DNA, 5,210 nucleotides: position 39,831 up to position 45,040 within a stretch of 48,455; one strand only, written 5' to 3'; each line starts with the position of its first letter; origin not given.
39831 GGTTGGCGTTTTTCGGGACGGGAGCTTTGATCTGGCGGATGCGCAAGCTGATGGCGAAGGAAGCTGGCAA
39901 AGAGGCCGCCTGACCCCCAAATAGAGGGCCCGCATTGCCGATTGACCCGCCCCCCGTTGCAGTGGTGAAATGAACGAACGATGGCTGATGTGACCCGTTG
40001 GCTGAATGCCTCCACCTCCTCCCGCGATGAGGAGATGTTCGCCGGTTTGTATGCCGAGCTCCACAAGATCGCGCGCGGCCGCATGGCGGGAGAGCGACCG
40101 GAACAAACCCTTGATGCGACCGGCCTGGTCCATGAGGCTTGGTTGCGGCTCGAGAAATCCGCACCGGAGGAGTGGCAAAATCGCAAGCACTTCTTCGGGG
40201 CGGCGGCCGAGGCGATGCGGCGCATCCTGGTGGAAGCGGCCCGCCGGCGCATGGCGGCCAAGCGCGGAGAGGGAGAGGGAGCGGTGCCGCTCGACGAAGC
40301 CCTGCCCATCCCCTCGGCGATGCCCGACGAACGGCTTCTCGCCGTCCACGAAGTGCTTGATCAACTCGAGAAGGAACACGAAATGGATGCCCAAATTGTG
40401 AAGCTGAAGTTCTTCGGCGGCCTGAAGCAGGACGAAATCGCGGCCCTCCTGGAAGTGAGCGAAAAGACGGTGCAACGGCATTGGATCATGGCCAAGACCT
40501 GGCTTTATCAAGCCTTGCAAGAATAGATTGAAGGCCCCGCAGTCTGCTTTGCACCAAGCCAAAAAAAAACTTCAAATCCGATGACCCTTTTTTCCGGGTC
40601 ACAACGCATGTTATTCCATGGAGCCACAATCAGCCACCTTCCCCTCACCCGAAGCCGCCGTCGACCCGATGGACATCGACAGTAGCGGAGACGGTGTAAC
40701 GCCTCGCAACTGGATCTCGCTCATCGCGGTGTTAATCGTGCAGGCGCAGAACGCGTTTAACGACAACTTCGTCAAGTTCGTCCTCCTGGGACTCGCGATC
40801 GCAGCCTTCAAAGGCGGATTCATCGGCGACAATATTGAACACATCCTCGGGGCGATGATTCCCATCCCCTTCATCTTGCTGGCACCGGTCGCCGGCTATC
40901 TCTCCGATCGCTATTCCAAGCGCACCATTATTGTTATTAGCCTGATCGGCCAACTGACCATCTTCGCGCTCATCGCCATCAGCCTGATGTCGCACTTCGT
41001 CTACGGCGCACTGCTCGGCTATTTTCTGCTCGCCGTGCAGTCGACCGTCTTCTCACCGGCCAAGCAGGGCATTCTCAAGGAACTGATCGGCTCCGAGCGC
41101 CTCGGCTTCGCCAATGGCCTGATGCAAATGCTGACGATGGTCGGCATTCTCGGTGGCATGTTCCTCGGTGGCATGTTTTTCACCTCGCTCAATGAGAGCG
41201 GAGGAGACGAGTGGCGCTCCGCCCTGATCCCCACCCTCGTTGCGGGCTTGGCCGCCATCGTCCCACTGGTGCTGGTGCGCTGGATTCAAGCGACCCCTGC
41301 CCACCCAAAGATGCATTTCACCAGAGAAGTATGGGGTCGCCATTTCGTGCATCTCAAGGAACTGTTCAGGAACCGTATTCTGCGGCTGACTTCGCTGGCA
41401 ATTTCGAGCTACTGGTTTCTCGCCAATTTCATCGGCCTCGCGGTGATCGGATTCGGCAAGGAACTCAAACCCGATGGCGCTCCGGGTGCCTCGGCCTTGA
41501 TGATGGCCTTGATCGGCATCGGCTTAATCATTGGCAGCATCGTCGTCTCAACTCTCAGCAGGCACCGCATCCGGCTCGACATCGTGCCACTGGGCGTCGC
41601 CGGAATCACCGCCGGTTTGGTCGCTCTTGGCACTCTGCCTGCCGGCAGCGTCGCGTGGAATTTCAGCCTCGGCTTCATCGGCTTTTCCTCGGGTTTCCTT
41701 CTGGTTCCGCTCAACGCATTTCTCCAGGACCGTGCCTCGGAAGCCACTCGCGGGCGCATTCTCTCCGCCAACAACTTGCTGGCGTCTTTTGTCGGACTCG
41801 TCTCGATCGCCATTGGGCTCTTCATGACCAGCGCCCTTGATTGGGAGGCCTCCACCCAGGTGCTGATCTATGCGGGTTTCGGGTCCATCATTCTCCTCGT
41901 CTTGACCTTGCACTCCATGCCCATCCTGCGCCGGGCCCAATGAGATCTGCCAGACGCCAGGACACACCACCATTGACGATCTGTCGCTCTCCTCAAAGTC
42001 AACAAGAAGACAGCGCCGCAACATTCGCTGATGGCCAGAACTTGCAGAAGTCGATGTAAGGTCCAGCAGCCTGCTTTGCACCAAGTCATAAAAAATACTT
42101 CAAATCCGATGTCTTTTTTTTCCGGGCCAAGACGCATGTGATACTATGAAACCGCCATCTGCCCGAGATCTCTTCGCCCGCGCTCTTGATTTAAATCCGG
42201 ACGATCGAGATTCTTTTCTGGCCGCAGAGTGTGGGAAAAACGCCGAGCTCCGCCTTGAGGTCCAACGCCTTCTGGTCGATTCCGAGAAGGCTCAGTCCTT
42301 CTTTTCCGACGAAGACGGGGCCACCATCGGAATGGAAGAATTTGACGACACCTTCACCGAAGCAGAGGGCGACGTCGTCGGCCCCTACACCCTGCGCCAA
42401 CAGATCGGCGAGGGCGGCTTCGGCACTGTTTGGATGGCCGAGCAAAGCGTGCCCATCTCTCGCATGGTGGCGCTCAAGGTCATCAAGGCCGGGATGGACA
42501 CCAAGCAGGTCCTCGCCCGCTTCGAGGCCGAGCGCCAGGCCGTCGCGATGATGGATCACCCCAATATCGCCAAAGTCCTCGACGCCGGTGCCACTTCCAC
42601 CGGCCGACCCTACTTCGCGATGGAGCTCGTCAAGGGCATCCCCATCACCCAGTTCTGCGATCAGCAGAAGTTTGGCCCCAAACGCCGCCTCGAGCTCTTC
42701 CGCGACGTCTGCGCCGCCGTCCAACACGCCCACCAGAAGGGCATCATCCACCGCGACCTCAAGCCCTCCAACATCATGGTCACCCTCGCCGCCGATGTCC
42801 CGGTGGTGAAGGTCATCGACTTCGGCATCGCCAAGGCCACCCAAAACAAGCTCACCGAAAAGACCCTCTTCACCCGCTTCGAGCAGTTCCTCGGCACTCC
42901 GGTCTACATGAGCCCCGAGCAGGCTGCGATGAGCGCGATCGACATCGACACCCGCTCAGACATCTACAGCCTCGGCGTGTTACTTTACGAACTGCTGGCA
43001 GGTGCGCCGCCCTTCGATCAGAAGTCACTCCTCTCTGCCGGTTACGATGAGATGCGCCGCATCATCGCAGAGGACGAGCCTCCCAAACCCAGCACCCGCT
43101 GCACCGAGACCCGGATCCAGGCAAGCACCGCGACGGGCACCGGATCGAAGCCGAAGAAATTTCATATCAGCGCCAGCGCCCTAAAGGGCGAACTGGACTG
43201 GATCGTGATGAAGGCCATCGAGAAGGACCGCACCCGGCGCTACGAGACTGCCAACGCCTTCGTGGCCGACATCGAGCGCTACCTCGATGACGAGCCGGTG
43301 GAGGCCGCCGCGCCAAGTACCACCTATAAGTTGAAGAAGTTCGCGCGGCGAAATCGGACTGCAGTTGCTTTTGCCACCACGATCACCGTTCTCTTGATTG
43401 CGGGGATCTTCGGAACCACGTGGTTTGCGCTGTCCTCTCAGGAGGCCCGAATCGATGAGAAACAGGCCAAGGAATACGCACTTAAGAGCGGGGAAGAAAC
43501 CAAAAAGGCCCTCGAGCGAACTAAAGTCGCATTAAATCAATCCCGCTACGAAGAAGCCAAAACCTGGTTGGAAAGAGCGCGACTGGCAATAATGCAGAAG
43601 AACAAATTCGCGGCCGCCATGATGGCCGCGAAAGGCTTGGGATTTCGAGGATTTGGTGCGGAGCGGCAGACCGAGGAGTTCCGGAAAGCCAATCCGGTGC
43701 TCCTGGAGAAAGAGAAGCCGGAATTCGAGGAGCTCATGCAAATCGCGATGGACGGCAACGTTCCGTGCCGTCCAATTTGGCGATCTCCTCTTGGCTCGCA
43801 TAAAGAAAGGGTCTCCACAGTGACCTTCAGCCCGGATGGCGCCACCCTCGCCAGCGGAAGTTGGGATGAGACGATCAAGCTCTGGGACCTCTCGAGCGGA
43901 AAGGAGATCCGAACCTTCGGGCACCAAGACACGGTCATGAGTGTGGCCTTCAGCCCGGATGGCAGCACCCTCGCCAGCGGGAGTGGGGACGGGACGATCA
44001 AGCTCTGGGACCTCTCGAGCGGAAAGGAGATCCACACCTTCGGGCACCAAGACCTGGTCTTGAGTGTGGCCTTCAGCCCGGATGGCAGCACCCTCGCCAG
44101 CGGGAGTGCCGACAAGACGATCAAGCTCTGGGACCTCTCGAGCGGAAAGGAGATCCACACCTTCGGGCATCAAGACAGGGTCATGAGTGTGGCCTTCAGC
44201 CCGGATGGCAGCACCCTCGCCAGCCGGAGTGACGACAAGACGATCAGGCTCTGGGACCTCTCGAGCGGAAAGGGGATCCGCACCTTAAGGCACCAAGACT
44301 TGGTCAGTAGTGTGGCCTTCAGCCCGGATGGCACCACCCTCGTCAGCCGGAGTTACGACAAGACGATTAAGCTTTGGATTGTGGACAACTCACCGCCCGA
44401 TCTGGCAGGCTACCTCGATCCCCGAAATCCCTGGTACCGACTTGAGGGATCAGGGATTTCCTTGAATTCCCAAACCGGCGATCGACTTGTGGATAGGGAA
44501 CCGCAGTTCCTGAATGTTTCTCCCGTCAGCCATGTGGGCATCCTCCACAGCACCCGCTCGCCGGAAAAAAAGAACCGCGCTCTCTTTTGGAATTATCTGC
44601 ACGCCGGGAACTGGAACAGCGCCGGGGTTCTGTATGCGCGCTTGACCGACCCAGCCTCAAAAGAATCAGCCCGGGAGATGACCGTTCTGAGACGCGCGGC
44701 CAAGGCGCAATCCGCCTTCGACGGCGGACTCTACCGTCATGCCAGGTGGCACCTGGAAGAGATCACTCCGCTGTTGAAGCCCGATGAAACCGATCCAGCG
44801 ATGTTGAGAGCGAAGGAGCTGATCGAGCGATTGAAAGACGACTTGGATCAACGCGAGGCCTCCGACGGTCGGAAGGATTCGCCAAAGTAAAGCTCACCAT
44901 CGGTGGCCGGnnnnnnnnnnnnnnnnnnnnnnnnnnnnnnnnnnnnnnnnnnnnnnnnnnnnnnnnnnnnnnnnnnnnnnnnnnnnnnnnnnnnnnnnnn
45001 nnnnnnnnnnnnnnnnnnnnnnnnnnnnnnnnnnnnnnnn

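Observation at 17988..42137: Seven copies of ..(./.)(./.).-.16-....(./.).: candidate promoter of the kinase-linked ECF sigma factors and a local regulon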

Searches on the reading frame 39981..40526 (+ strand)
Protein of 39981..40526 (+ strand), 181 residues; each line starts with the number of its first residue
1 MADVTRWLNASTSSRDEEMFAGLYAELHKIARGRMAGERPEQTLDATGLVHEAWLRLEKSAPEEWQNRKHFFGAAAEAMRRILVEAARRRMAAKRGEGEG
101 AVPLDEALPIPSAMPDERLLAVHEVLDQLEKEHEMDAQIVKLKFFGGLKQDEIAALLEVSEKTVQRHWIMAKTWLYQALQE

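Call 7: search_protein_families(library=pfam, proteins=[window:39981-40526:+], max_evalue=0.01)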
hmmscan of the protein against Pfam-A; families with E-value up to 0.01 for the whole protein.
window:39981-40526:+ (181 aa): 5 families
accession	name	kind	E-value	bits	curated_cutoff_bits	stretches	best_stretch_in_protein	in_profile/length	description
PF07638.17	Sigma70_ECF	-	4.2e-44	151.1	21.1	1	1-180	1-184/185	ECF sigma factor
PF08281.18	Sigma70_r4_2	-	2e-07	31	25.7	1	136-167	15-46/54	Sigma-70, region 4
PF04545.22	Sigma70_r4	-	0.0019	18.1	24.1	1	136-166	9-39/50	Sigma-70, region 4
PF06530.18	Phage_antitermQ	-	0.0041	17.5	26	1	116-176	47-107/118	Phage antitermination protein Q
PF13518.12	HTH_28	-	0.0091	16.5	25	0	137-169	3-33/52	Helix-turn-helix domain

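Call 48: search_protein_families(library=ncbifam, proteins=[window:39981-40526:+], max_evalue=0.001)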
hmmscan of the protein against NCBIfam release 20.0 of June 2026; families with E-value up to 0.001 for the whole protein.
window:39981-40526:+ (181 aa): 12 families
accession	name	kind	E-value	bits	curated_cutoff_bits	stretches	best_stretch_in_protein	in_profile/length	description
TIGR02999.1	Sig-70_X6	subfamily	5e-55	186.2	126.15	1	11-179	14-182/183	ECF-type sigma factor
TIGR02937.1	sigma70-ECF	superfamily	9.9e-16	57.8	42.9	1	17-179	4-165/165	sigma-70 family RNA polymerase sigma factor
TIGR02984.1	Sig-70_plancto1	subfamily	8.2e-07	28.8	183.75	1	47-172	60-181/189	RNA polymerase sigma-70 factor, Planctomycetaceae-specific subfamily 1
NF009172.0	PRK12519.1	subfamily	1.6e-05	24.6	222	1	86-167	100-177/194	RNA polymerase sigma factor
TIGR02985.1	Sig70_bacteroi1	subfamily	6.8e-05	23.1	126.4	1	123-173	109-156/162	RNA polymerase sigma-70 factor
NF009166.1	PRK12513.1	equivalog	0.0001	22.1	206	1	43-178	46-185/193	RNA polymerase sigma factor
NF007227.0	PRK09645.1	subfamily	0.00017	21.5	202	1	46-181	40-172/177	sigma-70 family RNA polymerase sigma factor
NF058625.1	sigma_PG0214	equivalog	0.00026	20.7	130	1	34-167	19-149/170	GFO_1088 family ECF-type sigma factor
NF053879.1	RNAPolSigSigVBac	equivalog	0.00028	20.6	190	1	122-180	101-149/160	RNA polymerase sigma factor SigV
NF008889.0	PRK11924.1-1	subfamily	0.00029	20.5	181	1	40-179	31-167/173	RNA polymerase sigma factor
NF009176.0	PRK12524.1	equivalog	0.00067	19.5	264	1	44-167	51-172/196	RNA polymerase sigma factor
TIGR02954.1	Sig70_famx3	hypoth_equivalog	0.00075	19.3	188.5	1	114-180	106-168/170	RNA polymerase sigma-70 factor, TIGR02954 family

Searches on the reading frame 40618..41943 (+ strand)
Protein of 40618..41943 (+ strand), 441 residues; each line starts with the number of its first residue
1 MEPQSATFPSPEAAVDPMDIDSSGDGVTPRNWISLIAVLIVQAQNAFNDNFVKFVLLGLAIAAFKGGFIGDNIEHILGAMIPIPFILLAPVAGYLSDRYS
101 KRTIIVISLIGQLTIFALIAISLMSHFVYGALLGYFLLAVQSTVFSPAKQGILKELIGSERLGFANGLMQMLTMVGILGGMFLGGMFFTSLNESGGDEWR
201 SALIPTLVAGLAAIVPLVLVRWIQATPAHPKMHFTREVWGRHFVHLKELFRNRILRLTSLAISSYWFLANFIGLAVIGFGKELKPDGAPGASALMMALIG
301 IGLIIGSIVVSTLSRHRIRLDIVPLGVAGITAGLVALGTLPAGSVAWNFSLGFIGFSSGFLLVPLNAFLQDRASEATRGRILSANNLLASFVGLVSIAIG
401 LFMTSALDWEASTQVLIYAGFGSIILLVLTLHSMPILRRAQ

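Call 7: search_protein_families(library=pfam, proteins=[window:40618-41943:+], max_evalue=0.01)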
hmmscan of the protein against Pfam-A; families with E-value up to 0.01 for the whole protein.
window:40618-41943:+ (441 aa): 1 family
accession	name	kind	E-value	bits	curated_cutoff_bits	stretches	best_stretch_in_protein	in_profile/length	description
PF07690.21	MFS_1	-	7.1e-29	101.2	33.4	1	77-395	37-345/347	Major Facilitator Superfamily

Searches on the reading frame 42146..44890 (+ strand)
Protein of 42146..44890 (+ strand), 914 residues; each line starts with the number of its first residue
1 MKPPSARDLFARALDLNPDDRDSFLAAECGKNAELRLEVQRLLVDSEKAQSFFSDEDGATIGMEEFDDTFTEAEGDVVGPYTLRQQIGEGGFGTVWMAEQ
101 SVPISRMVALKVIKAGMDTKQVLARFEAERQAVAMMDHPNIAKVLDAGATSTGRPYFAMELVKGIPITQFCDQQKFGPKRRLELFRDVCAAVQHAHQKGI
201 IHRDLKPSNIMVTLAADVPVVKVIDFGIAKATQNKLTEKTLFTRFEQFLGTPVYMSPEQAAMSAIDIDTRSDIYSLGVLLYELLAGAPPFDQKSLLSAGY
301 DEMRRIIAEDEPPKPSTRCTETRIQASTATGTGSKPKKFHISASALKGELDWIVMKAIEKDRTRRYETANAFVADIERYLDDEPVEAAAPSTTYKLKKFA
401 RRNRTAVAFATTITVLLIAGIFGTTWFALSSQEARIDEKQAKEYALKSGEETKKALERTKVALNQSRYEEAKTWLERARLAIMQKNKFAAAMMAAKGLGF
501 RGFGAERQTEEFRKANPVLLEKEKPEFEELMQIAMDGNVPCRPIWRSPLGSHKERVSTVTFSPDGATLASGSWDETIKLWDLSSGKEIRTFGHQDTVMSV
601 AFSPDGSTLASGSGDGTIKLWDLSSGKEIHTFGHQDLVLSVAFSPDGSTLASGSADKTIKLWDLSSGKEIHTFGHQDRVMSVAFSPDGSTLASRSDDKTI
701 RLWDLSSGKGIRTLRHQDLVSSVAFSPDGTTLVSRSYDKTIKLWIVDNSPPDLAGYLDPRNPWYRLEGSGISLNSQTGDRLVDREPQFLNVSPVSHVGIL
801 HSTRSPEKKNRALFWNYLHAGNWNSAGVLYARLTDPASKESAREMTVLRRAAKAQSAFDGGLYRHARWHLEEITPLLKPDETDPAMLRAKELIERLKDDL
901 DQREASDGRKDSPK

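Call 7: search_protein_families(library=pfam, proteins=[window:42146-44890:+], max_evalue=0.01)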
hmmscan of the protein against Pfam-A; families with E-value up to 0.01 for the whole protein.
window:42146-44890:+ (914 aa): 62 families (the best 25 are shown)
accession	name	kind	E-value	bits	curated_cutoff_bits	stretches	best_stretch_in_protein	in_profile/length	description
PF25174.1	Beta-prop_THOC3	-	6.8e-63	212.6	305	2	552-670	1-123/272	THOC3 beta-propeller domain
PF00400.38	WD40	-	1.8e-60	199.2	27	5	585-622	1-39/39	WD domain, G-beta repeat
PF24807.1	WD40_CDC20-Fz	-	1.7e-56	192.2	200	2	548-703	130-292/292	CDC20/Fizzy WD40 domain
PF25173.1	Beta-prop_WDR3_1st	-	1e-51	175.7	154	2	633-747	27-143/184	WDR3 first beta-propeller domain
PF00069.31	Pkinase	-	2.9e-44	151.9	31.7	1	81-347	1-233/263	Protein kinase domain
PF25168.1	Beta-prop_WDR36-Utp21_2nd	-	1.7e-42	146.4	84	4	656-744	219-309/335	WDR36/Utp21 second beta-propeller domain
PF24814.1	WD40_Prp19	-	4.5e-42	144.5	320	2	552-633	134-216/281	Prp19 WD40 domain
PF24817.1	WD40_WDHD1_1st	-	3.6e-41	141.7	109.9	3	554-632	87-166/291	WDHD1 first WD40 domain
PF25175.1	Beta-prop_WDR5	-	1.6e-39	136.4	250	1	549-745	6-207/296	WDR5 beta-propeller domain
PF24105.1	Beta-prop_CAF1B_HIR1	-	7.2e-35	121.1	80.5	4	633-709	128-205/383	CAF1B/HIR1 beta-propeller domain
PF25391.1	WD40_Gbeta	-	5.6e-33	114.8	150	2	613-744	161-297/340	G protein beta WD-40 repeat protein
PF25172.1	Beta-prop_WDR3_2nd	-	5.8e-32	111.5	140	2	630-745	170-287/293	WDR3 second beta-propeller domain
PF25171.1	Beta-prop_WDR36-Utp21_1st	-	2.2e-30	106.4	80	2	612-747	126-266/266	WDR36/Utp21 first beta-propeller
PF07714.23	PK_Tyr_Ser-Thr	-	3e-29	102.5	23.1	1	82-295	2-210/258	Protein tyrosine and serine/threonine kinase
PF24805.1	EIF3I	-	3.6e-29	102.4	200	3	549-650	6-108/324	EIF3I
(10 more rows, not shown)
